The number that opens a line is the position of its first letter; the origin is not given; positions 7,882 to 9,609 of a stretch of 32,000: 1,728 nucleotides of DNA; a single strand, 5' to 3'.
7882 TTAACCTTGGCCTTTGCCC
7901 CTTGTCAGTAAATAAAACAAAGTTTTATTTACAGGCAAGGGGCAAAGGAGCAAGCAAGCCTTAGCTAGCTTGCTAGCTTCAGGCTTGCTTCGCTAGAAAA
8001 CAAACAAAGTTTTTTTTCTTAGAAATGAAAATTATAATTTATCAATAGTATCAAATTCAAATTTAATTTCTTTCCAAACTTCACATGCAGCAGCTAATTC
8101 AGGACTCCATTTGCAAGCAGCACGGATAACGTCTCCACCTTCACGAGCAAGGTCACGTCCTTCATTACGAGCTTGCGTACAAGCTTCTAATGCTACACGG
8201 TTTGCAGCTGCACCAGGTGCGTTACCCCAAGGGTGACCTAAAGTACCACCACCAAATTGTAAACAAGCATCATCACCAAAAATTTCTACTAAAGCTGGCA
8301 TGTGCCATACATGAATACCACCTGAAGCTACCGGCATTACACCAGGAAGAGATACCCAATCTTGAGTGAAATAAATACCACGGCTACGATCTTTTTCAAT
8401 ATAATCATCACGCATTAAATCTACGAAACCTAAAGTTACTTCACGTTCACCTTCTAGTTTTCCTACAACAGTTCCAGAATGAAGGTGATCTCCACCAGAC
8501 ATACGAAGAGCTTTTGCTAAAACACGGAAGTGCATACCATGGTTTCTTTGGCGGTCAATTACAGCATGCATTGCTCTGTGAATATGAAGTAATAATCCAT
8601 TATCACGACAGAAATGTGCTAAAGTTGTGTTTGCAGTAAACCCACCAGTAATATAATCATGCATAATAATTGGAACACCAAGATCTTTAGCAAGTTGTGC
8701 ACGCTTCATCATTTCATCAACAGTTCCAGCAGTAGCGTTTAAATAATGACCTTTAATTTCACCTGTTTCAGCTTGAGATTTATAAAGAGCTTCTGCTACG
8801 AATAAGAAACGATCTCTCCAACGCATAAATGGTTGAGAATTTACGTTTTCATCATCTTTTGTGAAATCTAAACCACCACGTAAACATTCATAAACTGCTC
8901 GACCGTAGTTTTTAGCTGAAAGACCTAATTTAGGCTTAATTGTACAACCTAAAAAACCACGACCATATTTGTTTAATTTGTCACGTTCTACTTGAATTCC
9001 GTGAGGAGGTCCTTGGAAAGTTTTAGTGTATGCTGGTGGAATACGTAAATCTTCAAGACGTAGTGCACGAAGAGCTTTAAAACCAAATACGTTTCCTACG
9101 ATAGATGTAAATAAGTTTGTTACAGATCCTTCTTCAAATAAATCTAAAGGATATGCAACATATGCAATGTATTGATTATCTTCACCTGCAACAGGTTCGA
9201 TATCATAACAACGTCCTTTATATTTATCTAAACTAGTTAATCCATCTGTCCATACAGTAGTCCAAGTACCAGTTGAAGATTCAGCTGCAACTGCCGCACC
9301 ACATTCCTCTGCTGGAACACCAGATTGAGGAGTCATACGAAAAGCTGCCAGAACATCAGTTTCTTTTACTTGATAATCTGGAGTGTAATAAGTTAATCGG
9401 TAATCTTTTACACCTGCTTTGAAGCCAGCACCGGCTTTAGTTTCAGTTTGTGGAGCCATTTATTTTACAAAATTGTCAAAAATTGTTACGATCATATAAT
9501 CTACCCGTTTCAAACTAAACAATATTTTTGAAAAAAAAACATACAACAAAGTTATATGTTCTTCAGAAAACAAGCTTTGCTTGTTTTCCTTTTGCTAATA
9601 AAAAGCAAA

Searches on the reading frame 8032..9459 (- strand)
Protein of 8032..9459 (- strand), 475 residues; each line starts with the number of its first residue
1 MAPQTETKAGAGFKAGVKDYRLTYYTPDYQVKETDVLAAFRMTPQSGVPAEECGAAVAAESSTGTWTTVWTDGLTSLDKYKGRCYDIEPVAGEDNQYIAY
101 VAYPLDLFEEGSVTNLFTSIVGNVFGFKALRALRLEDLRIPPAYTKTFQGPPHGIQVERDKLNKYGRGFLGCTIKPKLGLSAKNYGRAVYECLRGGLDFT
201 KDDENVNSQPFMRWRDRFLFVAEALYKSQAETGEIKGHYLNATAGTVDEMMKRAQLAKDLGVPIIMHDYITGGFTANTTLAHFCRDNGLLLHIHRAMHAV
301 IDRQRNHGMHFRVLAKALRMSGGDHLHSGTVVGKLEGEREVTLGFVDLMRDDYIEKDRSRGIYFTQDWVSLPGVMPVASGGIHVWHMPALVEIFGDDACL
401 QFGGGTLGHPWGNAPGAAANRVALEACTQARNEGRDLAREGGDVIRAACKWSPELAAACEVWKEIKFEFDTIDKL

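Call 11: search_protein_families(library=pfam, proteins=[window:8032-9459:-])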
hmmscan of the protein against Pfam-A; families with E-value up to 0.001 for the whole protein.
window:8032-9459:- (475 aa): 2 families
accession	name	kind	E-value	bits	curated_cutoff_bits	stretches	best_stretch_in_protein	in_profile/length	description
PF00016.26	RuBisCO_large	-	5.8e-133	443.2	30.1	1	154-462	1-299/299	Ribulose bisphosphate carboxylase large chain, catalytic domain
PF02788.21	RuBisCO_large_N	-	1.4e-43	148.3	20.7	1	24-144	2-120/120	Ribulose bisphosphate carboxylase large chain, N-terminal domain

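Call 54: find_homologous_proteins(query=window:8032-9459:-, max_evalue=1e-100)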
Query window:8032-9459:- (475 aa): 7900 proteins with E <= 1e-100 among 8000 candidates; the best 120 are listed.
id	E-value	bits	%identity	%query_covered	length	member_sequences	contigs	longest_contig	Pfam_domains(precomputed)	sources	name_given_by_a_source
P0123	0.0e+0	1665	88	85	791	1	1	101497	PF02788.22,PF00016.27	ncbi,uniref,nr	ncbi:hypothetical protein C4D60_Mb00t06980 [Musa balbisiana]|uniref:Ribulose bisphosphate carboxylas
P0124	0.0e+0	1495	88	99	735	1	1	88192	PF02788.22,PF00016.27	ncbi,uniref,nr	ncbi:hypothetical protein C4D60_Mb00t08470 [Musa balbisiana]|uniref:Ribulose bisphosphate carboxylas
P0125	0.0e+0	1384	88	75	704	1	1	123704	PF02788.22,PF00016.27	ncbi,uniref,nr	ncbi:hypothetical protein C4D60_Mb00t04980 [Musa balbisiana]|uniref:Ribulose bisphosphate carboxylas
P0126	0.0e+0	1206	88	65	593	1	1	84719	PF02788.22,PF00016.27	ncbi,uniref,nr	ncbi:hypothetical protein C4D60_Mb00t08910 [Musa balbisiana]|uniref:Ribulose bisphosphate carboxylas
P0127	0.0e+0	1152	89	84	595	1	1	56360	PF02788.22,PF00016.27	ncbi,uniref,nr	ncbi:hypothetical protein C4D60_Mb00t12490 [Musa balbisiana]|uniref:Ribulose bisphosphate carboxylas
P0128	0.0e+0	1044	92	100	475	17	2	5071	PF02788.22,PF00016.27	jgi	jgi:ribulose-bisphosphate carboxylase large chain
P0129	0.0e+0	1040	92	100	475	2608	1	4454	PF02788.22,PF00016.27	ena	-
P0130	0.0e+0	1035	91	100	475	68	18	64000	PF02788.22,PF00016.27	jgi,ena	jgi:ribulose-bisphosphate carboxylase large chain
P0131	0.0e+0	1034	91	100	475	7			PF02788.22,PF00016.27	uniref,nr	uniref:Ribulose bisphosphate carboxylase large chain n=4 Tax=Batophora TaxID=3139 RepID=A0A386JM22_9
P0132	0.0e+0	1031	91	100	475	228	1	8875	PF02788.22,PF00016.27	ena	-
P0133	0.0e+0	1023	90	100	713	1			PF02788.22,PF01039.28,PF00016.27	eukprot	eukprot:SM000511S17828 [mRNA] locus=s511:1799:4905:- [translate_table: standard]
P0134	0.0e+0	1021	89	100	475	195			PF02788.22,PF00016.27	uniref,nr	uniref:Ribulose bisphosphate carboxylase large chain n=1 Tax=Fissidens schmidii TaxID=2008604 RepID=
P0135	0.0e+0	1020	89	100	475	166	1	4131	PF02788.22,PF00016.27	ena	-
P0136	0.0e+0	1018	91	100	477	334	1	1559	PF02788.22,PF00016.27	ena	-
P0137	0.0e+0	1016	88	100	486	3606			PF02788.22,PF00016.27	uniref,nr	uniref:Ribulose bisphosphate carboxylase large chain n=1 Tax=Allium cyathophorum var. farreri TaxID=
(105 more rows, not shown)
